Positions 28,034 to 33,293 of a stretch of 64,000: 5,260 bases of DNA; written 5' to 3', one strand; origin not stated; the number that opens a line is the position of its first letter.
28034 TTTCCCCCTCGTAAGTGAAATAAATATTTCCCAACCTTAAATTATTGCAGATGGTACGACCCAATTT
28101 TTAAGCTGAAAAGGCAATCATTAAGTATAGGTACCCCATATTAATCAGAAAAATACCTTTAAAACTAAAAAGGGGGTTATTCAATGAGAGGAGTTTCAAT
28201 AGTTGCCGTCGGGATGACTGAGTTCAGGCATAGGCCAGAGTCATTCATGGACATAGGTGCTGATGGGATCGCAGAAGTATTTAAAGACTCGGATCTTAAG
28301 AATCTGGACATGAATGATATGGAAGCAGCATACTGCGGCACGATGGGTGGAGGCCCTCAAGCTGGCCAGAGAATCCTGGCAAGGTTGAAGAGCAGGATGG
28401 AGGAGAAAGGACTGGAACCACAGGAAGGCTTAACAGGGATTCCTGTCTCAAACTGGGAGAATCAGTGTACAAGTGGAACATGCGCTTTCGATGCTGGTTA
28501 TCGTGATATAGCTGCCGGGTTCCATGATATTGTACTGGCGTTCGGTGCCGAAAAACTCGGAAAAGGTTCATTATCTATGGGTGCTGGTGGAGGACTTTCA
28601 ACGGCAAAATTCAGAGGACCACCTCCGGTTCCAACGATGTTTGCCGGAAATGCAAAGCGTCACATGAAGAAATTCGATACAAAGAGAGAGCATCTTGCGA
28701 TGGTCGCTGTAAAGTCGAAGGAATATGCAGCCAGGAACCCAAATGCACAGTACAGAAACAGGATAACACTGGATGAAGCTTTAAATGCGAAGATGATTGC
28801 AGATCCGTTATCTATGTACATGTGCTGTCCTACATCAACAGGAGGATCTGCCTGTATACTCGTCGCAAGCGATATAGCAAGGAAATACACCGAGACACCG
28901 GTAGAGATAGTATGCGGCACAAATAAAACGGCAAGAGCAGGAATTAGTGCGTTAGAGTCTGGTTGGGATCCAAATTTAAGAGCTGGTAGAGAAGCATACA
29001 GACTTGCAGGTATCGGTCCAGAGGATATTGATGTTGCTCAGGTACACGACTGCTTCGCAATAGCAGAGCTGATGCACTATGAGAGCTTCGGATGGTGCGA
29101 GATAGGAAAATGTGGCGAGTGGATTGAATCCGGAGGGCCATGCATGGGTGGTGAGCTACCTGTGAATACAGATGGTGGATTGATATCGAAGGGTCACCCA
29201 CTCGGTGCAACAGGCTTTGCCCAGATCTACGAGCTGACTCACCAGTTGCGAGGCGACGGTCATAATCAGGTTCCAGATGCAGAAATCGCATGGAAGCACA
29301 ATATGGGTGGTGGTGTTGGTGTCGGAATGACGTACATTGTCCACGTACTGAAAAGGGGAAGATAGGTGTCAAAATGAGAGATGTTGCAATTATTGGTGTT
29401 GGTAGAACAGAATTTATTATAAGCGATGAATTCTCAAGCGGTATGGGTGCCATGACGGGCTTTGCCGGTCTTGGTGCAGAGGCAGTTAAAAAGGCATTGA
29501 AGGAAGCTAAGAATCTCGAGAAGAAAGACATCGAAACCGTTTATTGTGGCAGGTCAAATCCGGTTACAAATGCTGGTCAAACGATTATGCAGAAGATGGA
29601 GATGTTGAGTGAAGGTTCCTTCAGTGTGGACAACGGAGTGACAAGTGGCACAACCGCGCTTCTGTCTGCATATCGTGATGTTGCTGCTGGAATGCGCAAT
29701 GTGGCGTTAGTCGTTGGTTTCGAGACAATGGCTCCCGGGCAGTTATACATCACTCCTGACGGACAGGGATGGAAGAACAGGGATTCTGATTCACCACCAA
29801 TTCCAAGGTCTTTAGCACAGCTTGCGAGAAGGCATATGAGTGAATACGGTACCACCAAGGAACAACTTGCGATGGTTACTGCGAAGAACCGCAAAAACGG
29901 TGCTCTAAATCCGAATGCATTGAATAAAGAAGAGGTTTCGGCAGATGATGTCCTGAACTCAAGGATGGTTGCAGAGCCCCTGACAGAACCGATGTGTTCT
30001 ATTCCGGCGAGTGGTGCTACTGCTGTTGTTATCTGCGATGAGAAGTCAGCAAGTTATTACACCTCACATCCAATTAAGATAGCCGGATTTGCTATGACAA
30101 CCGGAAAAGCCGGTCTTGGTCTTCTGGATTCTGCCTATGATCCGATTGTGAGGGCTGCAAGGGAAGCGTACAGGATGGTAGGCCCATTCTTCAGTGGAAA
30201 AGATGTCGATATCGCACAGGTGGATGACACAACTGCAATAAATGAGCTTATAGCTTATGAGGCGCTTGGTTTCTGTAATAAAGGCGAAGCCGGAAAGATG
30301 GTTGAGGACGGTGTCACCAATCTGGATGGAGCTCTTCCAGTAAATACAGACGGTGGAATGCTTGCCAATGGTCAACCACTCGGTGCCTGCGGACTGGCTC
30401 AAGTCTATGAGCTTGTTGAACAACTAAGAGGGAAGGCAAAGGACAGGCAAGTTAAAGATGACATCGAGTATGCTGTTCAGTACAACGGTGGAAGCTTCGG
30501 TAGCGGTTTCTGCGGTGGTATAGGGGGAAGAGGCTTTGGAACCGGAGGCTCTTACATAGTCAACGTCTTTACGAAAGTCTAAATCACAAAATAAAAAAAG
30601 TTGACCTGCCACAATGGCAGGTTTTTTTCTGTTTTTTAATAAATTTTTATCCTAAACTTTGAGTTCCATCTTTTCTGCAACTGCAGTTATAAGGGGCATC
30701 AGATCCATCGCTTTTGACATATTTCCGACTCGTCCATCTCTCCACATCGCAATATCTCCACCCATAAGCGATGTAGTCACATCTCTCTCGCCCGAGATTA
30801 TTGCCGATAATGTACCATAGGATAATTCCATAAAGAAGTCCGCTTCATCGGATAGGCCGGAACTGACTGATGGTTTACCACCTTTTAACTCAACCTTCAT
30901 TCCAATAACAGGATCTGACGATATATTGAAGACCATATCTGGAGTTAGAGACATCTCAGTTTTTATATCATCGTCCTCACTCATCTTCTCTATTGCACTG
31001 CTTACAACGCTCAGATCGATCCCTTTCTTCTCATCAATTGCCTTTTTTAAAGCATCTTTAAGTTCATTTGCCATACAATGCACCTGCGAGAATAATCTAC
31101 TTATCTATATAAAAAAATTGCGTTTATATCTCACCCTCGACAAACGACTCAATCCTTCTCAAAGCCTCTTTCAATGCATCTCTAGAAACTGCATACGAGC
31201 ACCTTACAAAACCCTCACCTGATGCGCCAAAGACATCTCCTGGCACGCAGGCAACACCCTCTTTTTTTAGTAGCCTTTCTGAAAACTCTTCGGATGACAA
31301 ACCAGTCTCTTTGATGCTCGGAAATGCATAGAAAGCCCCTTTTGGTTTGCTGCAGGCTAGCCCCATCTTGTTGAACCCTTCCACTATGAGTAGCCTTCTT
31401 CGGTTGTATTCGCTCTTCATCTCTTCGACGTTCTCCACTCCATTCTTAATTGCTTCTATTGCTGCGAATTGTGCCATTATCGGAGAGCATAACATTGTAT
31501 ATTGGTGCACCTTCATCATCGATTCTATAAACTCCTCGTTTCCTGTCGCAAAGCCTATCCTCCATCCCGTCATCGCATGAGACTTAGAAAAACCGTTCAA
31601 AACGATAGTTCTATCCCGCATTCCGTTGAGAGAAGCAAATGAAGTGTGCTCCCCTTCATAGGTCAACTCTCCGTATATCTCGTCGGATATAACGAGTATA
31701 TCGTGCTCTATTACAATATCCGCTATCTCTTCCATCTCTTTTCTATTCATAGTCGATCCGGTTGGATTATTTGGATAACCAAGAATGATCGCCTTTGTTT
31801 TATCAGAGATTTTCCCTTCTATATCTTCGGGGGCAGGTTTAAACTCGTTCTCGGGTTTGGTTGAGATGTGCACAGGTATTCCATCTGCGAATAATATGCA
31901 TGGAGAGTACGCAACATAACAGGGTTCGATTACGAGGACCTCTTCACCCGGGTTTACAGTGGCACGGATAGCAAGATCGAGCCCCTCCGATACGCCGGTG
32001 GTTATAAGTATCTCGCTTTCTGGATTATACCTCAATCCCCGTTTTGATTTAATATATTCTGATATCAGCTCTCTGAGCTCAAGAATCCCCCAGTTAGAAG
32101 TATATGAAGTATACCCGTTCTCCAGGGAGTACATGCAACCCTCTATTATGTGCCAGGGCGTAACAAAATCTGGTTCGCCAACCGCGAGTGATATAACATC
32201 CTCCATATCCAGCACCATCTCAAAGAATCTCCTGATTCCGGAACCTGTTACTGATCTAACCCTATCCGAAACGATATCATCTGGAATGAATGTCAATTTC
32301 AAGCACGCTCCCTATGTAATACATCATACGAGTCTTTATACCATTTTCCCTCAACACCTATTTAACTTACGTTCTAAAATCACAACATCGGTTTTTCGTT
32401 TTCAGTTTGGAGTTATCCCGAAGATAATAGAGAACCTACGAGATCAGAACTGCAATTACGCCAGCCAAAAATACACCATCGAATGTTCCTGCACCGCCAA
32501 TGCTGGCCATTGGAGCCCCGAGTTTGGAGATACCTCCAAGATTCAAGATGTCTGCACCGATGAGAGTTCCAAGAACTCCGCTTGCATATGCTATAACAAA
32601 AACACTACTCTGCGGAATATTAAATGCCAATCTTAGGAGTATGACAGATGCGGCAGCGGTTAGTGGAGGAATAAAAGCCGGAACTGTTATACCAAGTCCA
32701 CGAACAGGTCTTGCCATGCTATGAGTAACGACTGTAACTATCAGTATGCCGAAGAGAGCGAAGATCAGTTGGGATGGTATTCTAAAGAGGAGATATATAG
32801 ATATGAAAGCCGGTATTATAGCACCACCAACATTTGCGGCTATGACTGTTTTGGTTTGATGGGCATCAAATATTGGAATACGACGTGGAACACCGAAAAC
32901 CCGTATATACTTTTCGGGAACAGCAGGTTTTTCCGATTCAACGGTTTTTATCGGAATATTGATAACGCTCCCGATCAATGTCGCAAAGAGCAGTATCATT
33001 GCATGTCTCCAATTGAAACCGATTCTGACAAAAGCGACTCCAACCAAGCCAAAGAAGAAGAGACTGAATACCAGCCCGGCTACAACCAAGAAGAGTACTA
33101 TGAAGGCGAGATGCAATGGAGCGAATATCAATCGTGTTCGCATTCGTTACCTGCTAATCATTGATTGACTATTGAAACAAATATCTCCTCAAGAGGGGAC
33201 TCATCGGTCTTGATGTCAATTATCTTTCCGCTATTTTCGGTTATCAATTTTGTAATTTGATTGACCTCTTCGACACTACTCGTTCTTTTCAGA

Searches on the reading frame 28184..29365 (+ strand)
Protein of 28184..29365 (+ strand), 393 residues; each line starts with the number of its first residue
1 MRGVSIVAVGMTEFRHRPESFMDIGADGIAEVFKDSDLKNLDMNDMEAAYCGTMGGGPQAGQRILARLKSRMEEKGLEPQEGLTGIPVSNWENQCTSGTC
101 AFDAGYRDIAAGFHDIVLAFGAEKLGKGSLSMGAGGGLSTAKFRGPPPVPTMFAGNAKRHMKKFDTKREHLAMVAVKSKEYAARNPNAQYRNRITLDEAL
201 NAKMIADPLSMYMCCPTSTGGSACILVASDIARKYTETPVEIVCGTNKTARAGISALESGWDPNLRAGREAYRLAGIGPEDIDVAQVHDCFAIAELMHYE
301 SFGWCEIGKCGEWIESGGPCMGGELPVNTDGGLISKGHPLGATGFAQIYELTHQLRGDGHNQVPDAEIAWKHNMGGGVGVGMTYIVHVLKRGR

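Call 46: search_protein_families(library=pfam, proteins=[window:28184-29365:+], max_evalue=0.00001)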
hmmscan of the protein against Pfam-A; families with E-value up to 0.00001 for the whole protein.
window:28184-29365:+ (393 aa): 3 families
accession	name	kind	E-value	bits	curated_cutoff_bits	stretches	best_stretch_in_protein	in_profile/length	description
PF22691.2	Thiolase_C_1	-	1.6e-35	122.4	28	1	266-385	22-141/144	Thiolase C-terminal domain-like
PF00108.29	Thiolase_N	-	2.5e-12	47.2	26.4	1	4-212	1-229/260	Thiolase, N-terminal domain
PF02803.24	Thiolase_C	-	2.4e-10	40.6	27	1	249-360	10-102/123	Thiolase, C-terminal domain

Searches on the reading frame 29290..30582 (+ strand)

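Call 46: search_protein_families(library=pfam, proteins=[window:29290-30582:+], max_evalue=0.00001)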
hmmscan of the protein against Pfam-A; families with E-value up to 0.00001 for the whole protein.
window:29290-30582:+ (430 aa): 2 families
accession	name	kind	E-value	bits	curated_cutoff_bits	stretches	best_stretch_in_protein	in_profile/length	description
PF22691.2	Thiolase_C_1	-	5.4e-34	117.4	28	1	283-403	17-134/144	Thiolase C-terminal domain-like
PF00108.29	Thiolase_N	-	8.2e-12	45.5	26.4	1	32-216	1-197/260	Thiolase, N-terminal domain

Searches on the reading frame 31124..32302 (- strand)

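Call 46: search_protein_families(library=pfam, proteins=[window:31124-32302:-], max_evalue=0.00001)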
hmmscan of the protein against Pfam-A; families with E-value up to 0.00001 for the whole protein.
window:31124-32302:- (392 aa): 2 families
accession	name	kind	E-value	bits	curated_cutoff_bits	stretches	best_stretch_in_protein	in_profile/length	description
PF00155.27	Aminotran_1_2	-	1.3e-67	229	19.7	1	35-384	2-361/361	Aminotransferase class I and II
PF01041.23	DegT_DnrJ_EryC1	-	7.7e-08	32.4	19.8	1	102-207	46-145/360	DegT/DnrJ/EryC1/StrS aminotransferase family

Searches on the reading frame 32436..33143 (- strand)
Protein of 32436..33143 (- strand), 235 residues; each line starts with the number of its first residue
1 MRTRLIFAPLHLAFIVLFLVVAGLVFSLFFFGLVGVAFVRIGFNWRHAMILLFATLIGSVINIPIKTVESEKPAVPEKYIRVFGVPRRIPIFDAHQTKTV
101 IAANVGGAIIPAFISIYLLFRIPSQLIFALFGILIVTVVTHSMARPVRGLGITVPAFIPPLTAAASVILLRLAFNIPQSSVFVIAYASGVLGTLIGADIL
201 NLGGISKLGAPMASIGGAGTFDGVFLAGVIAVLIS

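Call 4: search_protein_families(library=pfam, proteins=[window:32436-33143:-], max_evalue=1)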
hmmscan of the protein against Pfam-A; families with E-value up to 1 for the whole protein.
window:32436-33143:- (235 aa): 1 family
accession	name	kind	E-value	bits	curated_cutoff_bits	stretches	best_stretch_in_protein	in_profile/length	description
PF07758.16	DUF1614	-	8.1e-58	195.6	23.9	1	56-234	1-171/171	Protein of unknown function (DUF1614)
